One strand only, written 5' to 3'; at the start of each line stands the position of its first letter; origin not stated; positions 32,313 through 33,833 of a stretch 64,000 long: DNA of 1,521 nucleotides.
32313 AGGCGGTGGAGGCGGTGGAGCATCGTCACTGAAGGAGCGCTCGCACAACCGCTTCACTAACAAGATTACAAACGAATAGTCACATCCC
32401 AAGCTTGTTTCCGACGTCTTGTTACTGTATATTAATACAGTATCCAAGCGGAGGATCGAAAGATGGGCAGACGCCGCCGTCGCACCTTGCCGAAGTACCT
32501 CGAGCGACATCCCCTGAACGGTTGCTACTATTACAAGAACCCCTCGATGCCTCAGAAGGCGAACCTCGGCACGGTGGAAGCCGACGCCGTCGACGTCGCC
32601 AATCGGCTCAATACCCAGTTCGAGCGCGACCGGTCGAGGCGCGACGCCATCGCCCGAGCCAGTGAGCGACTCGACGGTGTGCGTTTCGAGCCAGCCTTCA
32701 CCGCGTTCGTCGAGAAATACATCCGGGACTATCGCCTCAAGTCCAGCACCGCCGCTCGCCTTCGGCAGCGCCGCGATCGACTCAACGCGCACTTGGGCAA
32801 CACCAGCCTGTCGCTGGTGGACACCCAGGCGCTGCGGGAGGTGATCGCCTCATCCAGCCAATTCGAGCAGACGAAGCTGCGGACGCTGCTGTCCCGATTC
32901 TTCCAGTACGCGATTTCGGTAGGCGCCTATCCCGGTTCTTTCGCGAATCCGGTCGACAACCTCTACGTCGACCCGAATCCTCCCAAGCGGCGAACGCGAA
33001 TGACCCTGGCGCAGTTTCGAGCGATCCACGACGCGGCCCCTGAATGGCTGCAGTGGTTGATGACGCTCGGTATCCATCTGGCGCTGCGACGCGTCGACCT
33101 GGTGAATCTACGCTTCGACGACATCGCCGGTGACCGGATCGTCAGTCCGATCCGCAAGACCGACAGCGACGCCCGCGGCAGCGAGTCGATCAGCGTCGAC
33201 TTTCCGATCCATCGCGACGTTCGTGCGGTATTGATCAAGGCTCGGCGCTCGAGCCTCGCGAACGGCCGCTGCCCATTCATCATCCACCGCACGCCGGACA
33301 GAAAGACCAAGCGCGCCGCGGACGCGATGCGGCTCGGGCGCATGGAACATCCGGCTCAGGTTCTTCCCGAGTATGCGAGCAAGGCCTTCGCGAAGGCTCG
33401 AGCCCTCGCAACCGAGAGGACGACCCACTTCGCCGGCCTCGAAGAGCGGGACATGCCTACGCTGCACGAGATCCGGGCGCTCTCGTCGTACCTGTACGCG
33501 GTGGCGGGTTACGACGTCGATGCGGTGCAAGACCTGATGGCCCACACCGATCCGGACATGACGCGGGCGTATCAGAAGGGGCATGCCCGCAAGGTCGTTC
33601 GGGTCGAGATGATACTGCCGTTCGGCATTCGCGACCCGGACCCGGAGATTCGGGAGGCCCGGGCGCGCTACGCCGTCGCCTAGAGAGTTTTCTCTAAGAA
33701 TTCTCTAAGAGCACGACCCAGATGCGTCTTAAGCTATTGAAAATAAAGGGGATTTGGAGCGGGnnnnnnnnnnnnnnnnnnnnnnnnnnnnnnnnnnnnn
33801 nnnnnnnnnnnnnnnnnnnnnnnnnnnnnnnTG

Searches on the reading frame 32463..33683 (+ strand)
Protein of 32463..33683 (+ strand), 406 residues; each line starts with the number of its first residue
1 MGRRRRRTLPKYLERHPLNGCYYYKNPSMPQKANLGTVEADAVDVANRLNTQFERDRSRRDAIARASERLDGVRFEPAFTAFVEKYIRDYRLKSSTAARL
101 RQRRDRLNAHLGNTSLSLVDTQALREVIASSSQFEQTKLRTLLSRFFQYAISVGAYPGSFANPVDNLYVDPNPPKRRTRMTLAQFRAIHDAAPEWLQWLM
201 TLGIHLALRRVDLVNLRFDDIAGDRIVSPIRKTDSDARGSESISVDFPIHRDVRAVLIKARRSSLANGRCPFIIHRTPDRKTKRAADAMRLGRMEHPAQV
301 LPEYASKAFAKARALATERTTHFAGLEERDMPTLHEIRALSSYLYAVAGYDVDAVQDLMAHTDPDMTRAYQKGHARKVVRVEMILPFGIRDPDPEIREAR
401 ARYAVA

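Call 6: search_protein_families(library=pfam, proteins=[window:32463-33683:+])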
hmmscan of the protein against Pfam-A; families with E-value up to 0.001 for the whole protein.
window:32463-33683:+ (406 aa): 1 family
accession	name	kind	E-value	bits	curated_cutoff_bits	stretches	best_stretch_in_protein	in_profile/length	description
PF00589.27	Phage_integrase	-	1.4e-07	31.9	27.1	1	183-372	6-167/172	Phage integrase family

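Call 12: find_homologous_proteins(query=window:32463-33683:+, max_evalue=1e-10)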
Query window:32463-33683:+ (406 aa): 149 proteins with E <= 1e-10 among 8000 candidates; the best 120 are listed.
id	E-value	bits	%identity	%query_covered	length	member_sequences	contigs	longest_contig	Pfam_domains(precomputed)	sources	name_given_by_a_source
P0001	5.3e-266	900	100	100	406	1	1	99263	PF00589.28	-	-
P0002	1.1e-221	754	83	100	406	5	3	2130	PF00589.28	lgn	-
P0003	1.8e-178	612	69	98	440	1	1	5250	PF00589.28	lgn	-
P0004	2.5e-170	585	66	99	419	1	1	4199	PF00589.28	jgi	jgi:integrase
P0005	1.5e-163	563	65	99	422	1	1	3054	PF00589.28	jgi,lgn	-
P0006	7.7e-163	560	66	100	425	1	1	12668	PF00589.28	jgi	jgi:integrase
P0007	4.5e-162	558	63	100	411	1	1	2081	PF00589.28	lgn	-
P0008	5.2e-162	557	63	100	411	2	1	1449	PF00589.28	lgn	-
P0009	1.2e-160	553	64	100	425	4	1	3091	PF00589.28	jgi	jgi:integrase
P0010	2.2e-160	552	63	100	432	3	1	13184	PF00589.28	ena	-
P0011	5.7e-160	551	63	98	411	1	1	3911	PF00589.28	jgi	jgi:integrase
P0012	6.1e-160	551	63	100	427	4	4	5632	PF00589.28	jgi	jgi:enterobacteria phage integrase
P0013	6.2e-160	551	63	100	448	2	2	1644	PF00589.28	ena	-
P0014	1.9e-159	549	63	100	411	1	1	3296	PF00589.28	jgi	jgi:integrase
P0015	4.9e-159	548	64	98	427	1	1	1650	PF00589.28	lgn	-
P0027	6.1e-158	544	63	100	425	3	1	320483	PF00589.28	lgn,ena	-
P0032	6.0e-157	541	63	99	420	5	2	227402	PF00589.28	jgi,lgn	jgi:integrase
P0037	1.5e-156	540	63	100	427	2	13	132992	PF00589.28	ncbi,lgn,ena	-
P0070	5.5e-152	524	60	100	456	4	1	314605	PF00589.28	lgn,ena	-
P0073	1.0e-151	524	62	99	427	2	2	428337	PF00589.28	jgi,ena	-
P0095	2.8e-145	502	63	93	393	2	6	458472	PF00589.28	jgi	jgi:integrase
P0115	4.2e-129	449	56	95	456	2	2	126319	PF00589.28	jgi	jgi:enterobacteria phage integrase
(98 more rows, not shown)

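Call 15: find_related_loci(query=A1, collection=genome_contigs, flank=4000)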
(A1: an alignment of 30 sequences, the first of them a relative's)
Query A1 (406 aa) in genome_contigs; peptide patterns used: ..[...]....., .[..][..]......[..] (x = any residue, [..] = any of these).
68 stretches matched a pattern; 22 encode a relative of the query (tblastn E <= 1e-3); 22 distinct loci.
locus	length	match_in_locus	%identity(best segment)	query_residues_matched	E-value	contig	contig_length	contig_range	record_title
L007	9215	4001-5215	64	1-405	6e-175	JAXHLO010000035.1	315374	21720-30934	MAG: Gammaproteobacteria bacterium isolate Salar_de_Ascotan_soil_MAG_ASO2 contig_12592_polypolish, whole genome shotgun 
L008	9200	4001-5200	64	1-400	4e-168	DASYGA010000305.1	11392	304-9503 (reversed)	MAG TPA_asm: Steroidobacteraceae bacterium isolate SMAG_U4201 k141_2504064, whole genome shotgun sequence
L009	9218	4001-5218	63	1-405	3e-165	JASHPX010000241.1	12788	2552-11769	MAG: Gammaproteobacteria bacterium isolate JOPF060 JOPF_NEAR_contig_959382, whole genome shotgun sequence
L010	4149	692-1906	62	1-405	3e-170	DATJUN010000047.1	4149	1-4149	MAG TPA_asm: Steroidobacteraceae bacterium isolate SMAG_U15047 k141_3494284, whole genome shotgun sequence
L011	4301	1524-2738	62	1-405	2e-169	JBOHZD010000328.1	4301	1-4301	MAG: Woeseiaceae bacterium isolate M3-S_metawrap_bin.287 k127_2232730, whole genome shotgun sequence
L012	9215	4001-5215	62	1-405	2e-163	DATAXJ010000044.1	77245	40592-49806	MAG TPA_asm: Steroidobacteraceae bacterium isolate SMAG_U5650 k141_2090547, whole genome shotgun sequence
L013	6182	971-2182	63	1-403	2e-162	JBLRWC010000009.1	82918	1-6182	MAG: Gammaproteobacteria bacterium isolate TamC05-01 NODE_114_length_82918_cov_72.985253, whole genome shotgun sequence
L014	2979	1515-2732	64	1-406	1e-170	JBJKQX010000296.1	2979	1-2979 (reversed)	MAG: Candidatus Binataceae bacterium isolate Bin_45 S1Ck127_1882025_flag_1_multi_3.0000_len_2979, whole genome shotgun s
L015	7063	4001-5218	63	1-406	1e-159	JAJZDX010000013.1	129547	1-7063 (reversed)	MAG: Proteobacteria bacterium isolate JA6.bin23 NODE_93_length_129547_cov_25.334044, whole genome shotgun sequence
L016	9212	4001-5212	61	1-405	9e-159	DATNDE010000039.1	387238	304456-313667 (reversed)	MAG TPA_asm: Steroidobacteraceae bacterium isolate SMAG_U11234 k141_1968820, whole genome shotgun sequence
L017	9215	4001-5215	60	1-405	4e-161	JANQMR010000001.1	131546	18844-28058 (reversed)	MAG: Woeseiaceae bacterium isolate PL25b_bin.32 k99_576770, whole genome shotgun sequence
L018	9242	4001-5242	62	1-406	2e-157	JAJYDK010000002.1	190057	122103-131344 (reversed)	MAG: Proteobacteria bacterium isolate BP9.bin95 NODE_62_length_190057_cov_5.124530, whole genome shotgun sequence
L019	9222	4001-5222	60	1-405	8e-140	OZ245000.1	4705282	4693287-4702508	MAG: Candidatus Rariloculaceae bacterium isolate 04f5adf3-adc5-4b11-a252-46a7a8cc0e04 genome assembly, chromosome: 1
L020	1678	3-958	70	90-406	4e-115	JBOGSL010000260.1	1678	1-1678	MAG: Chloroflexota bacterium isolate TC-S_metabat2.bin.207_sub k127_147951, whole genome shotgun sequence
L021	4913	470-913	70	258-405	3e-62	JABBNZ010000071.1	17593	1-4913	MAG: Proteobacteria bacterium isolate G2_26 NODE_1703_length_17593_cov_6.68776, whole genome shotgun sequence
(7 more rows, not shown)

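Call 26: search_protein_families(library=ncbifam, proteins=[window:32463-33683:+], max_evalue=0.01)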
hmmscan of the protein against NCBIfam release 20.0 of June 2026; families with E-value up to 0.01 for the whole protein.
window:32463-33683:+ (406 aa): 0 families

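Call 38: find_related_loci(query=A1, collection=metagenome_contigs, flank=3000)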
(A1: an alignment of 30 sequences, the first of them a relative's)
Query A1 (406 aa) in metagenome_contigs; peptide patterns used: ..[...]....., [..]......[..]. (x = any residue, [..] = any of these).
236 stretches matched a pattern; 25 encode a relative of the query (tblastn E <= 1e-3); 25 distinct loci.
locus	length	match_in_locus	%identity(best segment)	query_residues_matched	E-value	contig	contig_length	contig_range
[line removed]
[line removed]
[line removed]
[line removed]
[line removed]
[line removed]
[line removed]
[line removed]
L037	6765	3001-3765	69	152-406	7e-113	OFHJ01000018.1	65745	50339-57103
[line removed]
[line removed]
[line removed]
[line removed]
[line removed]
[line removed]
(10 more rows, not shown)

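Call 55: search_protein_families(library=pfam, proteins=[L007:3129-3833:+, L008:2267-3274:-, L014:267-1166:+, L017:2016-2486:+, L018:2378-3604:-, L034:1487-2821:+, L011:1056-1490:+, L013:427-930:+, L030:2616-2951:-, L030:597-1778:+], max_evalue=0.001)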
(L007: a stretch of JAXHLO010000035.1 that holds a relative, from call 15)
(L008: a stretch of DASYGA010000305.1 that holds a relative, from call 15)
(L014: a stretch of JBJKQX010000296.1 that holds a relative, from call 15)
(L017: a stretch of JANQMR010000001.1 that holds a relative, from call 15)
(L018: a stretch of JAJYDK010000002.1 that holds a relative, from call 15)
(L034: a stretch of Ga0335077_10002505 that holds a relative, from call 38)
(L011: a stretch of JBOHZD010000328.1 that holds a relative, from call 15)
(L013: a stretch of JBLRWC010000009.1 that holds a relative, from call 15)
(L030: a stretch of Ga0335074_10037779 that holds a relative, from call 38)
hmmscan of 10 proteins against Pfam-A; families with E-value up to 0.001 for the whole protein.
L007:3129-3833:+ (234 aa): 0 families

L008:2267-3274:- (335 aa): 1 family
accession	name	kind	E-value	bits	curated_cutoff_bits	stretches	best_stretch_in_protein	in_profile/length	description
PF06812.17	ImpA_N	-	6.7e-23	81.5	26.9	1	11-126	3-118/119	ImpA, N-terminal, type VI secretion system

L014:267-1166:+ (299 aa): 1 family
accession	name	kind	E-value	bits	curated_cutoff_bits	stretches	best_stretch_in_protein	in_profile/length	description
PF03783.19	CsgG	-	0.00015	21.6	20.8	1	67-116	45-94/210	Curli production assembly/transport component CsgG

L017:2016-2486:+ (156 aa): 0 families

L018:2378-3604:- (408 aa): 4 families
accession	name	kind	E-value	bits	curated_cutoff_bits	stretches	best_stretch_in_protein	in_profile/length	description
PF07690.21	MFS_1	-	1.9e-38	132.8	33.4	2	33-253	3-226/347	Major Facilitator Superfamily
PF13347.12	MFS_2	-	1.4e-08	34.2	27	1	37-330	8-328/427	MFS/sugar transport protein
PF12832.13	MFS_1_like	-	1.6e-06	27.8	25.2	0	257-329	28-101/373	MFS_1 like family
PF00083.30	Sugar_tr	-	1.8e-05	24.3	22.3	1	80-209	64-193/452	Sugar (and other) transporter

L034:1487-2821:+ (444 aa): 1 family
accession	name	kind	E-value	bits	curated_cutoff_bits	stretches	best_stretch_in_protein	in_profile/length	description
PF01103.29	Omp85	-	2.6e-12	47.3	24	1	135-396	11-264/325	Omp85 superfamily domain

L011:1056-1490:+ (144 aa): 1 family
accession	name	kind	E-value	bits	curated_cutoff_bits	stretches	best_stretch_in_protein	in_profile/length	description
PF01850.27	PIN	-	7.5e-15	56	23.6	1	2-133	1-118/120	PIN domain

L013:427-930:+ (167 aa): 1 family
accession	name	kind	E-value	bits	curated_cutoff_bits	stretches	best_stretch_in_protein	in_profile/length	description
PF01850.27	PIN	-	2.2e-10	41.6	23.6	1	4-120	1-110/120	PIN domain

L030:2616-2951:- (111 aa): 1 family
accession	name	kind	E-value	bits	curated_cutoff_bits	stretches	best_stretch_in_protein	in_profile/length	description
PF10387.14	DUF2442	-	3.7e-11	43.5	23.9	1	3-69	3-71/72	Protein of unknown function (DUF2442)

L030:597-1778:+ (393 aa): 2 families
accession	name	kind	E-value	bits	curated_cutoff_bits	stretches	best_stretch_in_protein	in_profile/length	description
PF04986.18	Y2_Tnp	-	1.8e-66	224.1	20.9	1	142-325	3-178/183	Putative transposase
PF14319.11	Zn_Tnp_IS91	-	7.9e-32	109.5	26.3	1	7-98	1-90/90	Transposase zinc-binding domain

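Call 63: search_protein_families(library=phrogs, proteins=[window:32463-33683:+], max_evalue=0.001)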
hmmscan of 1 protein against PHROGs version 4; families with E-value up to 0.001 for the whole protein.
window:32463-33683:+ (406 aa): 4 families
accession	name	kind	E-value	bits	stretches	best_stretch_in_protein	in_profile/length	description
phrog_1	-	integration and excision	2.8e-30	107.1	1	58-374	144-436/611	integrase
phrog_7244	-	integration and excision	1.4e-19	71.4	1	8-244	9-246/263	integrase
phrog_216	-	integration and excision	1.7e-13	51.4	1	192-392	72-243/301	integrase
phrog_10320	-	unknown function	2.1e-05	25.7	1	300-377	15-84/89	-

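Call 64: search_solved_structures(query=A1, max_evalue=0.01)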
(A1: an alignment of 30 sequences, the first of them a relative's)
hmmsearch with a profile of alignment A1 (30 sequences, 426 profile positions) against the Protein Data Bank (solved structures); distinct sequences matched with E-value up to 0.01: 7.
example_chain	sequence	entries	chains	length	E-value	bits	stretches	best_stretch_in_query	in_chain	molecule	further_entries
1z1b_A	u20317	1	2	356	2.1e-14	56.5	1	6-226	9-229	Integrase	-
5j0n_E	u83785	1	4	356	2.8e-14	56.2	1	6-226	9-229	Integrase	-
1z1g_A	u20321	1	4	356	1.4e-13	53.9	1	6-226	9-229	Integrase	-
1z19_A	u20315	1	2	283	7.7e-09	38.2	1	88-226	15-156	Integrase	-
1p7d_A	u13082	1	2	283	1e-08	37.9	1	88-226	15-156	Integrase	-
1ae9_A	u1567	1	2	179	1.2e-06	30.9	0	177-227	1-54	LAMBDA INTEGRASE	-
4yxx_A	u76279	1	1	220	4e-05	26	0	31-73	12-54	dTor_6x35L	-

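Call 71: search_dna_similar(query=window:32463-33683:+, collection=phages, mode=protein, max_rows=12, max_evalue=1e-10)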
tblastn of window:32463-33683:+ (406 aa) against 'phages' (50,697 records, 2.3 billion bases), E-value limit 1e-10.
Records with a match: 7; places in all: 7; records where one place covers at least 80% of the query: 2.
Best place of each record, by identity: <60% 7.
By first word of the organism name: Escherichia 3; Acinetobacter 2; Marinobacter 1; Pseudomonas 1.
By host as written in the record: Escherichia coli 2; Marinobacter 1; Pseudomonas otitidis NK1 1; Acinetobacter baumannii Ab404_GEIH-2010 1; Acinetobacter baumannii Ab105 1; - 1.
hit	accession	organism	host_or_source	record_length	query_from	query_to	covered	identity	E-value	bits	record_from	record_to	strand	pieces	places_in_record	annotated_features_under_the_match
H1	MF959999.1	Marinobacter phage PS3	Marinobacter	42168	22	387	90%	30.1%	1e-35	145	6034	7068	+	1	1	integrase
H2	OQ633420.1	Pseudomonas phage PotUPM1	Pseudomonas otitidis NK1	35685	5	384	94%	27.8%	7e-22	103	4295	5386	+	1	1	hypothetical protein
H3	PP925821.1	Escherichia phage Eeyore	Escherichia coli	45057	82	388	76%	25.4%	1e-12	76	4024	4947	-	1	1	integrase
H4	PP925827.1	Escherichia phage Flotzy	Escherichia coli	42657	82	388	76%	25.4%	1e-12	76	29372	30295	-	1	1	integrase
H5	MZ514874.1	Acinetobacter phage Ab105-2phideltaCI404ad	Acinetobacter baumannii Ab404_GEIH-2010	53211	75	381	76%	25.2%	5e-11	71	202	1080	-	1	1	integrase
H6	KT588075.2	Acinetobacter phage Ab105-2phi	Acinetobacter baumannii Ab105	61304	75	381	76%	25.2%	5e-11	71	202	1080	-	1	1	integrase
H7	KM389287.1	Escherichia phage Phi06_2987 S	-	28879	82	378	73%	25.7%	1e-12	76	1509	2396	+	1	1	record has no annotation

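Call 72: find_related_loci(query=A1, collection=viral_contigs, flank=6000)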
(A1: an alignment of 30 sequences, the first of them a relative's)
Query A1 (406 aa) in viral_contigs; peptide patterns used: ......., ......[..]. (x = any residue, [..] = any of these).
51 stretches matched a pattern, but none encodes a relative of the query by tblastn (E <= 1e-3).

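Call 74: find_encoding_contigs(protein=P0002, flank=6000, max_places=3)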
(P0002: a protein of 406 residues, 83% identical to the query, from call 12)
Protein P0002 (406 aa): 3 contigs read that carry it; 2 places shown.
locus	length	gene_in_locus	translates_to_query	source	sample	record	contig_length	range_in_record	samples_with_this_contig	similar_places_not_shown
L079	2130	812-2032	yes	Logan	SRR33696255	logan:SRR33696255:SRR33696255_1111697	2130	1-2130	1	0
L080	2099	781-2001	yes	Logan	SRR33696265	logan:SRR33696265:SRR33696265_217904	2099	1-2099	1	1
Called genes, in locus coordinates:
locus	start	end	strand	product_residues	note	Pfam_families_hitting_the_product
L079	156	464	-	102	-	-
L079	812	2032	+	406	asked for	PF00589:Phage_integrase (weak)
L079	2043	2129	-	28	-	?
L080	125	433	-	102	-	-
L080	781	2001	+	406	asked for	PF00589:Phage_integrase (weak)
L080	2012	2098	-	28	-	?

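Call 75: find_encoding_contigs(protein=P0027, flank=8000, max_places=1)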
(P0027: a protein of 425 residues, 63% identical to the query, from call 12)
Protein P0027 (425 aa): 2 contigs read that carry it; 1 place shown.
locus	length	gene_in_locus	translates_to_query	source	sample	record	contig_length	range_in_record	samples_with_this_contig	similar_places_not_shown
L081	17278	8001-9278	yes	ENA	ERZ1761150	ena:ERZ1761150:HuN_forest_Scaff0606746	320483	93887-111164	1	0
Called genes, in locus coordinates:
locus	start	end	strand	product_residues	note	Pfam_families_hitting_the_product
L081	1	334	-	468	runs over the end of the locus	-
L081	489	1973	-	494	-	PF00512:HisKA, PF13581:HATPase_c_2 (weak), PF02518:HATPase_c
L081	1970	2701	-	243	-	PF00072:Response_reg, PF00486:Trans_reg_C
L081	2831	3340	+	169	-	PF01641:SelR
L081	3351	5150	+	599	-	PF02683:DsbD_TM (faint), PF00578:AhpC-TSA, PF08534:Redoxin, PF13905:Thioredoxin_8 (weak), PF17991:Thioredoxin_10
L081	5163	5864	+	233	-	PF01625:PMSR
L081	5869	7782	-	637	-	PF02129:Peptidase_S15, PF08530:PepX_C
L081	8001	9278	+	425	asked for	PF00589:Phage_integrase (faint)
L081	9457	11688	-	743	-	PF07715:Plug, PF00593:TonB_dep_Rec_b-barrel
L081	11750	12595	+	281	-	PF13531:SBP_bac_11, PF01547:SBP_bac_1 (weak)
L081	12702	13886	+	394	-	PF03453:MoeA_N, PF00994:MoCF_biosynth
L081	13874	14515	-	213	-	PF12804:NTP_transf_3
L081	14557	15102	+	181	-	PF03205:MobB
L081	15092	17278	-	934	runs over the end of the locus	PF00111:Fer2 (weak), PF13510:Fer2_4, PF12838:Fer4_7, PF13183:Fer4_8 (weak), PF13187:Fer4_9 (weak), PF04879:Molybdop_Fe4S4, PF00384:Molybdopterin, PF01568:Molydop_binding, +5 more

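Call 76: find_encoding_contigs(protein=P0070, flank=8000, max_places=1)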
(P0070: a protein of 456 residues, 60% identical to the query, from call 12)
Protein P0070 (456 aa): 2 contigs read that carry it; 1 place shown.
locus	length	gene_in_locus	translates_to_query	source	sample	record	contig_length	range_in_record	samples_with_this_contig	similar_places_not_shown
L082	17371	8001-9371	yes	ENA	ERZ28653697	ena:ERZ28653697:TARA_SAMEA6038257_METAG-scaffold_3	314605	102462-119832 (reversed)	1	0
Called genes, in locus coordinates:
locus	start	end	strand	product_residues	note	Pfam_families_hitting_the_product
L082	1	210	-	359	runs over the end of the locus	PF25919:BSH_CusB (faint), PF25917:BSH_RND (weak), PF25973:BSH_CzcB (weak), PF25954:Beta-barrel_RND_2, PF25989:YknX_C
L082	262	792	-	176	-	PF14534:DUF4440 (weak), PF12680:SnoaL_2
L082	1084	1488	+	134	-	PF01124:MAPEG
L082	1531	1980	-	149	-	PF12973:Cupin_7, PF07883:Cupin_2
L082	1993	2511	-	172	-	PF04542:Sigma70_r2, PF08281:Sigma70_r4_2, PF04545:Sigma70_r4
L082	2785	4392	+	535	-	PF14224:DUF4331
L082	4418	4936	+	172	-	-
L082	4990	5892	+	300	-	PF13429:TPR_15 (faint), PF00515:TPR_1 (faint), PF07719:TPR_2 (faint), PF13428:TPR_14 (faint), PF13432:TPR_16 (weak), PF14559:TPR_19 (weak)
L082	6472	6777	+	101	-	-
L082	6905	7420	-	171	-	-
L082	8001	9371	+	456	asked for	PF00589:Phage_integrase (faint)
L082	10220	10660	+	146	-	PF01850:PIN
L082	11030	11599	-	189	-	PF01066:CDP-OH_P_transf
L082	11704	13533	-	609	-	PF01541:GIY-YIG, PF27096:UvrC_M, PF02151:UVR, PF22920:UvrC_RNaseH, PF08459:UvrC_RNaseH_dom, PF00633:HHH (faint), PF14520:HHH_5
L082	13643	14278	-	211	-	PF03167:UDG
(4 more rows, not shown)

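Call 77: find_encoding_contigs(protein=P0073, flank=8000, max_places=1)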
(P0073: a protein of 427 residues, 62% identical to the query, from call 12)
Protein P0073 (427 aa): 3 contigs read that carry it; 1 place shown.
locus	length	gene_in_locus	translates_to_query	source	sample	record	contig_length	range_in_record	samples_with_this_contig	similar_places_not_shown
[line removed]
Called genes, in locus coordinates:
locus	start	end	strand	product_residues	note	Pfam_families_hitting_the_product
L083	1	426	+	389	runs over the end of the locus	PF00266:Aminotran_5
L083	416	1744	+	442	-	PF13520:AA_permease_2, PF00324:AA_permease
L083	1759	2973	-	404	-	PF00144:Beta-lactamase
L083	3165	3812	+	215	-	PF01066:CDP-OH_P_transf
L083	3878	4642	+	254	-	PF23169:HalD (weak)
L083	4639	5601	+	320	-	PF03706:LPG_synthase_TM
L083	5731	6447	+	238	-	PF12804:NTP_transf_3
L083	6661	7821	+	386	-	PF01103:Omp85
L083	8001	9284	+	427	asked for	PF00589:Phage_integrase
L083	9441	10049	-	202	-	PF01066:CDP-OH_P_transf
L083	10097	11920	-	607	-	PF01541:GIY-YIG, PF27096:UvrC_M, PF02151:UVR, PF22920:UvrC_RNaseH, PF08459:UvrC_RNaseH_dom, PF00633:HHH (faint), PF14520:HHH_5 (weak), PF12826:HHH_2 (faint)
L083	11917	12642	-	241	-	PF03167:UDG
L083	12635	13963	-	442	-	PF00180:Iso_dh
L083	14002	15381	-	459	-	PF01474:DAHP_synth_2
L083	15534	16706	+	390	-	PF03435:Sacchrp_dh_NADP, PF16653:Sacchrp_dh_C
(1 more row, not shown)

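Call 86: predict_structure(alignment_id=A1)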
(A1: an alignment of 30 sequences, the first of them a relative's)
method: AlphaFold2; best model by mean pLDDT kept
length: 406 residues; sequences in the alignment: 30
mean_pLDDT: 74.2   pTM: 0.48
mean pLDDT of the five models: 74.2, 73.4, 73.4, 69.9, 69.5
residues with pLDDT >= 90: 79; 70-90: 201; 50-70: 55; < 50: 71
segments of 3 or more residues with pLDDT < 50: 1-6, 172-176, 232-241, 277-285, 287-289, 292-299, 361-376, 393-406
pLDDT, mean of each block of 10 residues (from residue 1): 53 87 84 87 86 79 75 88 94 92 93 86 85 85 92 83 76 54 92 88 77 66 75 42 69 86 69 54 48 46 77 94 86 85 80 66 40 52 77 45 36
secondary structure, 60 per line:
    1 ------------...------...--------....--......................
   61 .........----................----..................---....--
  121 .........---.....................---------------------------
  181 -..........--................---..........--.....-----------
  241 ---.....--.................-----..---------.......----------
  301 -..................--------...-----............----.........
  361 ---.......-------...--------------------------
elements in order: E13-15 E22-24 E33-36 H39-69 H75-89 H94-111 H121-129 H133-153 H182-191 H194-209 E225-229 E244-248 H251-267 H284-290 H302-319 H336-347 H352-360 H364-370 E378-380

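Call 88: fold_search(model_id=the predicted structure, library=pdb)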
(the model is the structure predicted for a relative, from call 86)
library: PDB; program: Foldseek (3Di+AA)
matches with E <= 10: 74; with E <= 0.001: 18
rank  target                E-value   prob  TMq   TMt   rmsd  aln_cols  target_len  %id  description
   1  1z1b_A                3.9e-11  1.00  0.33  0.38  18.4       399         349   21  Crystal structure of a lambda integrase dimer bound to a COC' core site (released 2005-06-28)
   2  1z1b_B                7.4e-11  1.00  0.33  0.38  18.9       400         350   19  Crystal structure of a lambda integrase dimer bound to a COC' core site (released 2005-06-28)
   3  5j0n_G                4.3e-09  1.00  0.33  0.38  18.3       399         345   19  Lambda excision HJ intermediate (released 2017-02-08)
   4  5j0n_F                4.7e-09  1.00  0.31  0.34  15.9       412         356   20  Lambda excision HJ intermediate (released 2017-02-08)
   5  1z1g_B                1.2e-08  1.00  0.33  0.38  18.1       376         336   20  Crystal structure of a lambda integrase tetramer bound to a Holliday junction (released 2005-06-28)
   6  1z1g_A                1.4e-08  1.00  0.33  0.37  19.5       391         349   19  Crystal structure of a lambda integrase tetramer bound to a Holliday junction (released 2005-06-28)
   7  1z19_A                4.1e-08  1.00  0.34  0.48  10.4       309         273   20  Crystal structure of a lambda integrase(75-356) dimer bound to a COC' core site (released 2005-06-28)
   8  1z19_B                1.2e-07  1.00  0.34  0.45  12.4       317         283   20  Crystal structure of a lambda integrase(75-356) dimer bound to a COC' core site (released 2005-06-28)
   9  1p7d_A                4.0e-07  1.00  0.34  0.46  12.9       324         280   19  Crystal structure of the Lambda Integrase (residues 75-356) bound to DNA (released 2003-08-12)
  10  5j0n_E                1.3e-06  1.00  0.33  0.46  10.6       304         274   19  Lambda excision HJ intermediate (released 2017-02-08)
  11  6en0_A                2.3e-06  1.00  0.33  0.42  11.2       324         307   17  Structure of the Tn1549 transposon Integrase (aa 82-397) in complex with circular intermediate DNA (CI5-DNA) (released 2018-04-04)
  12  6en2_A                2.9e-06  1.00  0.33  0.41  11.1       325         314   19  Structure of the Tn1549 transposon Integrase (aa 82-397, R225K) in complex with a circular intermediate DNA (CI6b-DNA) (released 2018-04-04)
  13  6emy_A                3.3e-06  1.00  0.33  0.40  12.1       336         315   19  Structure of the Tn1549 transposon Integrase (aa 82-397, Y379F) in complex with transposon right end DNA (released 2018-04-04)
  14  5hxy_B                9.5e-05  1.00  0.30  0.42  14.8       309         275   14  Crystal structure of XerA recombinase (released 2017-02-01)
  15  5vfz                  1.1e-04  1.00  0.29  0.39  16.1       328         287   14  Integrase from mycobacterium phage Brujita (released 2018-04-18)
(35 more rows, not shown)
